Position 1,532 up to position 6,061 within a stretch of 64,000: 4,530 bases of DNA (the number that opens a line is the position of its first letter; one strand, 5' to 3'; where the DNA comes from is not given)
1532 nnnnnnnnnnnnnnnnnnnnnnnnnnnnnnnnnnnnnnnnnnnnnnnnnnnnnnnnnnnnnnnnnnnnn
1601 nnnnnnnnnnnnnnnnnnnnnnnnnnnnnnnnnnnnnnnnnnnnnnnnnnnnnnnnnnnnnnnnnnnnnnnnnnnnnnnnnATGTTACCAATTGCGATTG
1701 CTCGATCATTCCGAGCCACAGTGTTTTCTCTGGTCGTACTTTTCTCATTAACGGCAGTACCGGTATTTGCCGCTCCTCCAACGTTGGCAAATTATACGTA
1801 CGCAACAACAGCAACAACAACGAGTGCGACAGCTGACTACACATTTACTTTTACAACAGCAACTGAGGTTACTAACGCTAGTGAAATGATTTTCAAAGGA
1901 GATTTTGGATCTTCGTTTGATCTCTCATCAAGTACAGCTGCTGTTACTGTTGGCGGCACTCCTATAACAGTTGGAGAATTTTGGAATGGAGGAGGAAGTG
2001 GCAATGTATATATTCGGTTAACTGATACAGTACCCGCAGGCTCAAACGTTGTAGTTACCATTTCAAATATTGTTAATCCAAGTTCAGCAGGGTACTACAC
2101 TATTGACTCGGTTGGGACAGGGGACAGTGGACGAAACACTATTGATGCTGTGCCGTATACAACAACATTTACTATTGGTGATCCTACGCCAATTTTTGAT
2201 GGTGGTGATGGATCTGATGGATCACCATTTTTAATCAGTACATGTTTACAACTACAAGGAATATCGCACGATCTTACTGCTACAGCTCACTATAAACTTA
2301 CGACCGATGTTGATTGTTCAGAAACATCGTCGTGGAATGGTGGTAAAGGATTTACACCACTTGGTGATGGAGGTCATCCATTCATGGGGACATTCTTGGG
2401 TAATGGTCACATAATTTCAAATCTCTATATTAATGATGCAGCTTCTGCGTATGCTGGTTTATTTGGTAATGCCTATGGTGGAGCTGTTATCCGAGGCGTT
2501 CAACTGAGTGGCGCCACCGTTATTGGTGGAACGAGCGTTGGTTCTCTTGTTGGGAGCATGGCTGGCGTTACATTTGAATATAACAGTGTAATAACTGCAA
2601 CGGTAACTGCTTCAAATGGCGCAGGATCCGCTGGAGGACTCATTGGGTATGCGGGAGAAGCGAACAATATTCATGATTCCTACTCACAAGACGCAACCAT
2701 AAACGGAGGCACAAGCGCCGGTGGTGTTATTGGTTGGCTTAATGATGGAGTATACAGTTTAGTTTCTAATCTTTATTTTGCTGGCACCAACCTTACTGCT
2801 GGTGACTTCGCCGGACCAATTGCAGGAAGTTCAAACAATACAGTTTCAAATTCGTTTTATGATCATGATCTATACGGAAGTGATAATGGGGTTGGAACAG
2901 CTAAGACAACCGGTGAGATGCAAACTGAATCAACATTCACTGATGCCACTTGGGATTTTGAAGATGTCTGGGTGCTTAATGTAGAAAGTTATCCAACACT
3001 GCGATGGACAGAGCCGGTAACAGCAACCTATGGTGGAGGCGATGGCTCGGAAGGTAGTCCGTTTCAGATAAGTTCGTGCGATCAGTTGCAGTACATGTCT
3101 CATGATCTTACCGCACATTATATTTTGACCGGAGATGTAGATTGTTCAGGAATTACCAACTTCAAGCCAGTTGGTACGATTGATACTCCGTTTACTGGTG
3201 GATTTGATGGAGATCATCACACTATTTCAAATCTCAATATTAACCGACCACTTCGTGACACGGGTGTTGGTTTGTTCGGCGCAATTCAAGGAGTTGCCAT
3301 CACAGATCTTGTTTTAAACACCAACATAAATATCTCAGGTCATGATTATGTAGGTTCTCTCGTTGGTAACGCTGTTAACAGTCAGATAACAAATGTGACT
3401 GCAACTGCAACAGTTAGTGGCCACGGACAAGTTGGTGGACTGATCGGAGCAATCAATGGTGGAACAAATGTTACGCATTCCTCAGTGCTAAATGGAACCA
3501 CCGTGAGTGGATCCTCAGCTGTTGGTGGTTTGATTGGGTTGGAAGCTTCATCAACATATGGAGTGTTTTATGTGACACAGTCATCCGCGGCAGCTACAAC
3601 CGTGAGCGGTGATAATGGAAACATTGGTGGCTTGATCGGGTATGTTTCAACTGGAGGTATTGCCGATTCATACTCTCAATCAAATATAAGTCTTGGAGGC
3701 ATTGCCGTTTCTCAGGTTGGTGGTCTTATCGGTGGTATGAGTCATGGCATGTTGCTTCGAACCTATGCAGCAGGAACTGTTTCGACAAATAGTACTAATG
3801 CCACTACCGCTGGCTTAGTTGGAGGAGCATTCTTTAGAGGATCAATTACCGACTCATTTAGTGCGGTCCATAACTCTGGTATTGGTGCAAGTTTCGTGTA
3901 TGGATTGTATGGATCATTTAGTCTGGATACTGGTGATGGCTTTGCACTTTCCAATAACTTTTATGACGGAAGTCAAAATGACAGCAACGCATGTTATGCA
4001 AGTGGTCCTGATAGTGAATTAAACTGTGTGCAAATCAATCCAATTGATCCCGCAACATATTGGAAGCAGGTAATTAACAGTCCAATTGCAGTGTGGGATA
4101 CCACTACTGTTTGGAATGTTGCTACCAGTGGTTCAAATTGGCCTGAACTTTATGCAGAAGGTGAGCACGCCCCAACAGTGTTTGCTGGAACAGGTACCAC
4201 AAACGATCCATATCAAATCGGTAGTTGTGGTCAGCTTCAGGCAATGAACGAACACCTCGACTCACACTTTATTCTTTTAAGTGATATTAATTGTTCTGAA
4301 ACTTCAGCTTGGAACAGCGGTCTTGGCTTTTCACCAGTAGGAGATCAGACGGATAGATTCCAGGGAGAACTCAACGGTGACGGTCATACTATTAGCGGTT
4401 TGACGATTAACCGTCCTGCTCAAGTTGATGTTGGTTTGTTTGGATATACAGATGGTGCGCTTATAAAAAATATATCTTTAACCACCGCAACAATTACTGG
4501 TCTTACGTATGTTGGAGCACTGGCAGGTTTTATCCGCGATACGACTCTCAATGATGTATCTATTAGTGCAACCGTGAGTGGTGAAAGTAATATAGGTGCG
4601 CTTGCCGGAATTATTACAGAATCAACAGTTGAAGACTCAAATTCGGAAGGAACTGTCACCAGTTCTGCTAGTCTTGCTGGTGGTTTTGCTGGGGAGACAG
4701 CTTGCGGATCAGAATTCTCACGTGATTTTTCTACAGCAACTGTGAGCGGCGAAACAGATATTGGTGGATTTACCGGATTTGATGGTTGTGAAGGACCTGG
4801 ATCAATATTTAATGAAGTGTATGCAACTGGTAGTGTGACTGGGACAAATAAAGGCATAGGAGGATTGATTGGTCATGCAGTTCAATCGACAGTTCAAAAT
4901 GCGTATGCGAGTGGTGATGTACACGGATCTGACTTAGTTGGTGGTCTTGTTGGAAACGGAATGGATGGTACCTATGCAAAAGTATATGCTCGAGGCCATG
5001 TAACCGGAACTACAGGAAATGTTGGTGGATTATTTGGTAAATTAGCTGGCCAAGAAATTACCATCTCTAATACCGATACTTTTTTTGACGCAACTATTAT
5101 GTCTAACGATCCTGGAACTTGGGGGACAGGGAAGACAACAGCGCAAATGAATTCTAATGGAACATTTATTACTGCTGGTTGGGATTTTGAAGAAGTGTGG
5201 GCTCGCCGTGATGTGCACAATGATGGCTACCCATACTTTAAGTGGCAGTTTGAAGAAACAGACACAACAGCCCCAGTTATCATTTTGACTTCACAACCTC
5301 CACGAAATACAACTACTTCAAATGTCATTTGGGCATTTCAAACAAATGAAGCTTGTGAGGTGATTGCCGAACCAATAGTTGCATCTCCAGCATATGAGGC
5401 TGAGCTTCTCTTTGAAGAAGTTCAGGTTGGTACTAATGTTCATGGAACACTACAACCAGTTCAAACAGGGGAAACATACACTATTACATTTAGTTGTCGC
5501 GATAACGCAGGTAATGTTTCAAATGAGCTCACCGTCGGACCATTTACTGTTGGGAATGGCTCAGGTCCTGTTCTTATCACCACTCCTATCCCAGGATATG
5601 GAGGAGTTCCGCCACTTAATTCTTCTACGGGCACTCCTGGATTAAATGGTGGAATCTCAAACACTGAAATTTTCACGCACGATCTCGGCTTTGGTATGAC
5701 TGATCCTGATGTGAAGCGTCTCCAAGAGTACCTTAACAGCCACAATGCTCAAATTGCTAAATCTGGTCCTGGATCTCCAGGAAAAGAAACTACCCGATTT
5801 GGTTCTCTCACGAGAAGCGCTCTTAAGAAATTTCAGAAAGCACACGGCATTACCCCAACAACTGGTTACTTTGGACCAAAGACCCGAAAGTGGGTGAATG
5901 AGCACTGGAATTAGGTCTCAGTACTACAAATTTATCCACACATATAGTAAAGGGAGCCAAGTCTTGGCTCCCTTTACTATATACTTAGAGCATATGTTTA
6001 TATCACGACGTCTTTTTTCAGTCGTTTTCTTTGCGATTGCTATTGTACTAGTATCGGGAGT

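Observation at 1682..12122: Tandem locus of three giant surface proteins sharing a recombining C-terminal peptidoglycan-binding cassette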

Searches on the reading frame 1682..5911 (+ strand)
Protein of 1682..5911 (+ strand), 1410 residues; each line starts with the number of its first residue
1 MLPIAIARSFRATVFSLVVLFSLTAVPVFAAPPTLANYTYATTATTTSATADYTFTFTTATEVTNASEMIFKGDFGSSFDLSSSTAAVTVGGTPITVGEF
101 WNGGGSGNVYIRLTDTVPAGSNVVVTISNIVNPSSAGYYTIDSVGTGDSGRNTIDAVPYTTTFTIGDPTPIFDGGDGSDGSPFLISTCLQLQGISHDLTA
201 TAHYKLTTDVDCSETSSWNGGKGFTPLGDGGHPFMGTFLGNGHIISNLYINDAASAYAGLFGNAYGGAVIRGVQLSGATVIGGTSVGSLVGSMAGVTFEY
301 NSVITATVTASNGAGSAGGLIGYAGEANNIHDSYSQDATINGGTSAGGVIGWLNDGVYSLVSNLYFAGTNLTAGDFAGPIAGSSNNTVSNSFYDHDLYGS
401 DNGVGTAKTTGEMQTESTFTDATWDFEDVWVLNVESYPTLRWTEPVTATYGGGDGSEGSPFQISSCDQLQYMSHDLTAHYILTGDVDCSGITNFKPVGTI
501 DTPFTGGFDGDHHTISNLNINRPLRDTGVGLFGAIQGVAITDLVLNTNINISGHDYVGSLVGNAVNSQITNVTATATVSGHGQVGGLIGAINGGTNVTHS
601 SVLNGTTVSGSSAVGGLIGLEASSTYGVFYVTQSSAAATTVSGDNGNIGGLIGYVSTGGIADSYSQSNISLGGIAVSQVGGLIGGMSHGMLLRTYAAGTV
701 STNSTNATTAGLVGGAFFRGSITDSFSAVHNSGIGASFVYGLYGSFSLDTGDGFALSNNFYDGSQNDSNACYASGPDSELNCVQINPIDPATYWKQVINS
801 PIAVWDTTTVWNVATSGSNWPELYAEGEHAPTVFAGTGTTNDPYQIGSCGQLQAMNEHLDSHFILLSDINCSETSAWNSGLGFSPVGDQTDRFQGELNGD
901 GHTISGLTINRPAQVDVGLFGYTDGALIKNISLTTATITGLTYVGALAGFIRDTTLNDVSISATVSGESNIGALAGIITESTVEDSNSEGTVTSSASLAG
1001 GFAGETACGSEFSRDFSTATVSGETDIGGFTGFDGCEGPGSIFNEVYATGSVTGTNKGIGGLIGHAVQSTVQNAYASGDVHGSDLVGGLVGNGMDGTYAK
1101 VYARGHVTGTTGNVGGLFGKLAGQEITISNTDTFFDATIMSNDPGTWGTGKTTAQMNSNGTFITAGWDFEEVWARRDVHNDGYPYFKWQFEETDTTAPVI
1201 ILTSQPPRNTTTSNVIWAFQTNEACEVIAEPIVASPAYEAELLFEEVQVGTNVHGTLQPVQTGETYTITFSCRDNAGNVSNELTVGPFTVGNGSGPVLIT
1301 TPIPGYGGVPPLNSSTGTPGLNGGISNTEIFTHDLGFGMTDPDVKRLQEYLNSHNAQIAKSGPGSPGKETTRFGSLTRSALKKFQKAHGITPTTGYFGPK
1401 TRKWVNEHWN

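Call 6: search_protein_families(library=pfam, proteins=[window:1682-5911:+], max_evalue=0.01)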
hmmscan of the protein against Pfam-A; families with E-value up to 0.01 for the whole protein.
window:1682-5911:+ (1410 aa): 4 families
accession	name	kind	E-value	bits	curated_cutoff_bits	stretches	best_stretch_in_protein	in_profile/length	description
PF05342.19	Peptidase_M26_N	-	4.7e-12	46.1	27.7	2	469-574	147-248/250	M26 IgA1-specific Metallo-endopeptidase N-terminal region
PF01471.23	PG_binding_1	-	1.4e-11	44.8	23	1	1341-1403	2-55/57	Putative peptidoglycan binding domain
PF10989.13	DUF2808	-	1.3e-07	32.2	25.3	1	29-141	4-123/146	Protein of unknown function (DUF2808)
PF07581.17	Glug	-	4.4e-07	30.3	20.5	2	556-579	4-28/28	The GLUG motif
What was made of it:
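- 1682..5914 (+): g1: 1410-aa secreted protein. Layout: signal peptide, DUF2808-like N-domain, three GLUG beta-helix modules, Ig-like domain, linker, PG_binding_1 cassette. Pfam (call 6).
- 1766..2104 (+): g1 N-terminal DUF2808-like domain (aa 29-141), the distal tip after signal-peptide cleavage. Pfam PF10989, 1.3e-7, above the cut-off (call 6).
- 3029..4177 (+): g1 GLUG module 2 (aa 450-832). The best Peptidase_M26_N/Glug stretch lies here (call 6).
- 5666..5911 (+): g1 C-terminal PG_binding_1 cassette (82 aa). Pfam 1.4e-11 (call 6).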

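Call 7: search_protein_families(library=ncbifam, proteins=[window:1682-5911:+], max_evalue=0.01)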
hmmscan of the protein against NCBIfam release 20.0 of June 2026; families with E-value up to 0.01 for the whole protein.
window:1682-5911:+ (1410 aa): 2 families
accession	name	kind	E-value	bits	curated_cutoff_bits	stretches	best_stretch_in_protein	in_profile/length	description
NF046017.1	ZmpA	exception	3.2e-05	21.3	3000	1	530-701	933-1107/2052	zinc metalloprotease A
NF046019.1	ZmpB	exception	0.00016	19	3000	1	470-632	826-985/1969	zinc metalloprotease B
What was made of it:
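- No catalytic family is detected by Pfam or NCBIfam (calls 6, 7).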

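Call 14: find_homologous_proteins(query=window:1682-5911:+)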
Query window:1682-5911:+ (1410 aa): 176 proteins with E <= 0.001 among 8000 candidates; the best 120 are listed.
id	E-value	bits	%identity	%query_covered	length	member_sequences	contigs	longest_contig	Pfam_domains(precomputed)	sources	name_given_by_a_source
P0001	0.0e+0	3137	100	100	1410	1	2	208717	PF10989.14,PF05342.20,PF07581.18,PF01471.24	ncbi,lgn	-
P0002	3.1e-244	832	41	85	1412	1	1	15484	PF05342.20,PF07581.18,PF01471.24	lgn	-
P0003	4.7e-154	533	32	56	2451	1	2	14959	PF05342.20,PF07581.18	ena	-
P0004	4.4e-138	480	30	66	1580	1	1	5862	PF05342.20,PF07581.18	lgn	-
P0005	8.0e-134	466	31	27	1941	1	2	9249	PF05342.20,PF07581.18,PF20720.4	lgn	-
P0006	6.3e-129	450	28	69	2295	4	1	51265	PF05342.20,PF13205.13,PF01833.31,PF07581.18,PF01471.24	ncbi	-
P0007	5.9e-120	420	30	26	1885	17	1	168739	PF05342.20,PF18962.8,PF07581.18,PF13860.13,PF00041.28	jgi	jgi:hypothetical protein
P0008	3.3e-118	414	28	63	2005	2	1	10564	PF05342.20,PF07581.18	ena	-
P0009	3.8e-117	411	31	24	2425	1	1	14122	PF05342.20,PF07581.18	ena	-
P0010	8.7e-116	406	30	50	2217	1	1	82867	PF20585.5,PF13857.13,PF12796.14,PF07581.18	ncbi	-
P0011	1.1e-95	340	29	79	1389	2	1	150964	PF07581.18,PF00395.26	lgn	-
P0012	3.1e-94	335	31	42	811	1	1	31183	PF07581.18,PF01471.24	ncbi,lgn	-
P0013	3.6e-94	335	28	66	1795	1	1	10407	PF05342.20,PF18998.7,PF07581.18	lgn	-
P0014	1.7e-89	319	29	52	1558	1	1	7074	PF07581.18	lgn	-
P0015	1.5e-86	310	39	25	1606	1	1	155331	PF07581.18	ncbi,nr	ncbi:MAG: GLUG motif-containing protein, partial [Bacteroidales bacterium]|nr:GLUG motif-containing 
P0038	5.7e-52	195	34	25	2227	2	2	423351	PF12733.14,PF16410.11,PF19755.5,PF07581.18,PF00395.26,PF22243.3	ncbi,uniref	ncbi:cadherin-like beta sandwich domain-containing protein [Paenibacillus hodogayensis]|uniref:Cadhe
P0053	9.9e-46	174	35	20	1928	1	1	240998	PF09479.17,PF13285.11,PF18998.7,PF07581.18,PF00395.26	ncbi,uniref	ncbi:DUF4073 domain-containing protein [Sporosarcina sp. FSL K6-3457]|uniref:DUF4073 domain-containi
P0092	3.0e-30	123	29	39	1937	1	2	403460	PF12733.14,PF13895.13,PF05342.20,PF17899.7,PF00395.26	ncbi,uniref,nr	ncbi:S-layer homology domain-containing protein [Cohnella thailandensis]|uniref:S-layer homology dom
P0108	5.6e-25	106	28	47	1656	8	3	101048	PF07523.19,PF18998.7,PF07581.18,PF00395.26,PF20578.5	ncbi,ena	-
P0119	1.3e-18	84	31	21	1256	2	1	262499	PF12733.14,PF02494.23,PF13750.13,PF16403.12,PF07581.18,PF00395.26,PF19078.7,PF19077.7,PF17936.8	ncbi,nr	ncbi:S-layer homology domain-containing protein [Paenibacillus plantiphilus]|nr:S-layer homology dom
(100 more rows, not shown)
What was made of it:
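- Closest known: Non-covalently wall-anchored surface proteins of monoderm bacteria. Different: GLUG homologues in Firmicutes use SLH (PF00395) instead (call 14).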

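Call 15: list_cluster_members(proteins=[window:1682-5911:+, window:5898-9662:+, window:9779-12079:+])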
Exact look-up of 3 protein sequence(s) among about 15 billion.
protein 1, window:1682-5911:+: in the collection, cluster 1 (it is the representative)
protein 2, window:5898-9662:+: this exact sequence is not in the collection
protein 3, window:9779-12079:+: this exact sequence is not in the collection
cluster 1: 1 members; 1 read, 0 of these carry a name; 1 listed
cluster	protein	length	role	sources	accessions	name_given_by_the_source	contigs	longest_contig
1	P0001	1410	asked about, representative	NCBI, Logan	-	-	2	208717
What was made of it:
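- Tried and rejected: Exact look-ups of g2 and g3 failed because I used the longest-ORF starts (call 15).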

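Call 16: find_encoding_contigs(protein=P0002, flank=10000, max_places=4)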
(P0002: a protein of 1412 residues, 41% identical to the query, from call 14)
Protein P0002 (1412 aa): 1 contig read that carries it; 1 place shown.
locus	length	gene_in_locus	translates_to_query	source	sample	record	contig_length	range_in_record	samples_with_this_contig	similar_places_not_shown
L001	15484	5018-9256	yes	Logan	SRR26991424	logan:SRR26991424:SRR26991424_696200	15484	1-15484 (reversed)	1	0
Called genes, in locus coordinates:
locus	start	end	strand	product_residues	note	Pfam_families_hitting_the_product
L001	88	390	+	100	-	-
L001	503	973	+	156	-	-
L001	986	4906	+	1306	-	PF07581:Glug (faint), PF01471:PG_binding_1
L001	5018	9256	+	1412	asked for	PF07581:Glug (faint), PF05342:Peptidase_M26_N (faint), PF01471:PG_binding_1 (faint)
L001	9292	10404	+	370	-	PF01926:MMR_HSR1, PF02421:FeoB_N (weak), PF06071:YchF-GTPase_C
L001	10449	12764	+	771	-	PF05658:YadA_head (weak), PF13884:Peptidase_S74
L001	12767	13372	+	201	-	-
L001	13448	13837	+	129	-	PF07681:DoxX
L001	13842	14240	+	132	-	PF09945:DUF2177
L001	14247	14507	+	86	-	PF01035:DNA_binding_1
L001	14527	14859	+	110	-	-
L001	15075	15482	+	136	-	?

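Call 17: find_encoding_contigs(protein=P0001, flank=10000, max_places=4)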
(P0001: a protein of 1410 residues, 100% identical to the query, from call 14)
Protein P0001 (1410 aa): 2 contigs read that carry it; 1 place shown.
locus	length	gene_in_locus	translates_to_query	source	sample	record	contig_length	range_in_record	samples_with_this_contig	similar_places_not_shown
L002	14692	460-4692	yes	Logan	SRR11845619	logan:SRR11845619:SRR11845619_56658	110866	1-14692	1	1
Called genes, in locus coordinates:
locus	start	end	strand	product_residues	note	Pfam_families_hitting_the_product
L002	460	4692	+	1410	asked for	PF10989:DUF2808 (weak), PF05342:Peptidase_M26_N (faint), PF07581:Glug (faint), PF01471:PG_binding_1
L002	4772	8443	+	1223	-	PF07581:Glug (faint), PF13385:Laminin_G_3, PF13205:Big_5, PF01471:PG_binding_1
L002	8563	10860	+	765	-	PF13290:CHB_HEX_C_1, PF13287:Fn3_assoc, PF01471:PG_binding_1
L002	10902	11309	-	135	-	PF06210:DUF1003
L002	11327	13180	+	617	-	PF00664:ABC_membrane, PF00005:ABC_tran, PF02463:SMC_N (weak)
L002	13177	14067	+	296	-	PF00892:EamA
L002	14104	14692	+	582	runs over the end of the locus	-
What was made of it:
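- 1682..5914 (+): Identical protein P0001 in NCBI and Logan (calls 14, 17).
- Checked: The gene calls on the identical Logan contig start g2 at 5994 and g3 at 9785 (call 17).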

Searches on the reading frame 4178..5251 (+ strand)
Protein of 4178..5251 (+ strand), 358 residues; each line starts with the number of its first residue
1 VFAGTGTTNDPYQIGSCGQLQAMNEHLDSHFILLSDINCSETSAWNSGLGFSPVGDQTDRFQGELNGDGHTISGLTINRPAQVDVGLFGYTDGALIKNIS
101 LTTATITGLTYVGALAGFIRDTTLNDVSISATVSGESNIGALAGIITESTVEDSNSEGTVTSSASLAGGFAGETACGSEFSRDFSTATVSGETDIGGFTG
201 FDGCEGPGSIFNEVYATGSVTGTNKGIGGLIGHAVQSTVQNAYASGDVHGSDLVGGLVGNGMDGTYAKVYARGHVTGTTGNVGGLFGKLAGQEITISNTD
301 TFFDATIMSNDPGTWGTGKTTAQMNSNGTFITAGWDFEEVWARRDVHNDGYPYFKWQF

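Call 37: search_solved_structures(query=A2, max_evalue=0.01)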
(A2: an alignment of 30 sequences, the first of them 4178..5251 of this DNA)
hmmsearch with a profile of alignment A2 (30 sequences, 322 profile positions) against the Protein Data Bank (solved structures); distinct sequences matched with E-value up to 0.01: 6.
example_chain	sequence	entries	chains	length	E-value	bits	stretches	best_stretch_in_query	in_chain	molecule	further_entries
3n6z_A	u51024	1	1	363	3.2e-29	105.5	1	2-272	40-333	putative immunoglobulin A1 protease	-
7jgj_A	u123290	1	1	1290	3e-23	85.9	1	21-231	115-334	Immunoglobulin A1 protease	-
6xjb_A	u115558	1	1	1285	3e-23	85.8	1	21-231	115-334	Immunoglobulin A1 protease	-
6xja_P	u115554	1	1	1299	3.2e-23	85.7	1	21-231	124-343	Immunoglobulin A1 protease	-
7uvl_P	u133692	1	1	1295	3.2e-20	75.9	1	27-272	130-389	LPXTG-motif cell wall anchor domain protein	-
7uvk_A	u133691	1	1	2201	4.3e-20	75.5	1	27-272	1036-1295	IgA1 Protease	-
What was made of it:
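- GLUG homologues in other phyla carry SLH, Por_Secre_tail, TPS or LPXTG signals instead (calls 14, 37).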

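Call 43: predict_structure(alignment_id=A2)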
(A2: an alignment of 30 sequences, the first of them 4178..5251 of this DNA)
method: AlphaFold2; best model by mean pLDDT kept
length: 358 residues; sequences in the alignment: 30
mean_pLDDT: 95.2   pTM: 0.93
mean pLDDT of the five models: 95.2, 95.0, 94.9, 94.5, 94.5
residues with pLDDT >= 90: 323; 70-90: 24; 50-70: 11; < 50: 0
segments of 3 or more residues with pLDDT < 50: none
pLDDT, mean of each block of 10 residues (from residue 1): 97 98 98 99 98 98 99 99 99 99 98 99 99 98 98 98 98 97 98 98 89 98 98 97 97 96 95 93 93 88 87 76 93 94 77 88
secondary structure, 60 per line:
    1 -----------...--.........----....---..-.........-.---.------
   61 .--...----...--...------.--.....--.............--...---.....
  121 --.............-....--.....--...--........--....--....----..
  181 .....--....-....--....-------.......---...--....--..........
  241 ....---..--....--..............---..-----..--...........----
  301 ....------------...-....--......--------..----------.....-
elements in order: E12-14 H17-25 E30-33 H40-48 E64-66 E71-73 E76-78 E88-92 E95-107 E110-112 E116-120 E123-135 E137-140 E143-147 E150-152 E155-162 E165-168 E171-174 E179-185 E188-191 E193-196 E199-202 E210-216 E220-222 E225-228 E231-244 E252-255 E258-271 E286-296 E301-304 E317-319 H321-324 H327-332
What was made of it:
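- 4178..5251 (+): g1 GLUG module 3 (aa 833-1190), modelled as a right-handed beta-helix. AF2 pLDDT 95.2 (call 43).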

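Call 46: fold_search(model_id=the predicted structure, library=pdb)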
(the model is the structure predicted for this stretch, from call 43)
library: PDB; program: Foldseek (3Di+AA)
matches with E <= 10: 347; with E <= 0.001: 5
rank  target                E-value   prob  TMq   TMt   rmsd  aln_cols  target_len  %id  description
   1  3n6z                  1.5e-06  1.00  0.43  0.45   8.5       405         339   16  Crystal structure of a putative immunoglobulin A1 protease (BACOVA_03286) from Bacteroides ovatus at 1.30 A resolution (released 2010-07-21)
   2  6xjb                  1.7e-05  1.00  0.52  0.17   6.5       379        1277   16  IgA1 Protease (released 2020-12-09)
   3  7uvk                  4.6e-05  1.00  0.50  0.16   5.4       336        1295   18  G. haemolysans IgA1 protease (released 2022-11-23)
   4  6xja_P                1.6e-04  1.00  0.48  0.16   6.8       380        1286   15  Streptococcus Pneumoniae IgA1 Protease with IgA1 substrate (released 2021-01-20)
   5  7uvl_P                4.6e-04  1.00  0.54  0.17   5.6       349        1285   17  IgA1 Protease with IgA1 substrate (released 2022-11-23)
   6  7jgj_A                2.1e-03  1.00  0.53  0.17   8.0       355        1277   16  IgA1 Protease in complex with neutralizing mAb (released 2020-12-09)
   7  7bbv_A                3.1e-03  0.97  0.27  0.31  10.9       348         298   11  Pectate lyase B from Verticillium dahliae (released 2022-07-13)
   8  2pyg_B                3.8e-03  0.97  0.32  0.30  10.6       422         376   10  Azotobacter vinelandii Mannuronan C-5 epimerase AlgE4 A-module (released 2008-05-27)
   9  2xt2_A                4.6e-03  0.47  0.16  0.23  11.4       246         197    6  Structure of the pentapeptide repeat protein AlbG, a resistance factor for the topoisomerase poison albicidin. (released 2010-10-13)
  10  2w7z_A                5.8e-03  0.66  0.18  0.26  10.8       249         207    6  Structure of the pentapeptide repeat protein EfsQnr, a DNA gyrase inhibitor. Free amines modified by cyclic pentylatio (released 2009-05-05)
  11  5nxk_A                6.1e-03  0.93  0.28  0.32  11.3       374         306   12  L. reuteri 53608 SRRP (released 2018-03-21)
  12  5dqa_A                9.7e-03  0.38  0.16  0.22  11.7       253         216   11  t3284 loop variant of beta1 (released 2016-08-31)
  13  5nxk_C                1.0e-02  0.93  0.30  0.33  11.1       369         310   11  L. reuteri 53608 SRRP (released 2018-03-21)
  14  7o84_A                1.1e-02  0.72  0.29  0.26  11.1       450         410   10  Structure of the PL6 family alginate lyase Pedsa0632 from Pseudopedobacter saltans in complex with substrate (released 2021-07-28)
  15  2pyh_B                1.6e-02  0.91  0.33  0.32   9.9       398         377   12  Azotobacter vinelandii Mannuronan C-5 epimerase AlgE4 A-module complexed with mannuronan trisaccharide (released 2008-05-27)
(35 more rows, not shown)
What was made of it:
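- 4178..5251 (+): The closest PDB entries are the beta-helix domains of IgA1 proteases, 3n6z, 6xjb and 7uvk (calls 37, 46).
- On GLUG / Peptidase_M26_N beta-helix module: Foldseek top hits are 3n6z, 6xjb and 7uvk with probability 1.00 (call 46).
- Closest known: GLUG / Peptidase_M26_N beta-helix of Gram-positive IgA1 metalloproteases. Same: The AF2 model's best structural matches are these domains (calls 37, 46).
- After the IgA1-protease domains, the Foldseek hits are pectate lyase, AlgE4 epimerase and PL6 alginate lyases (call 46).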
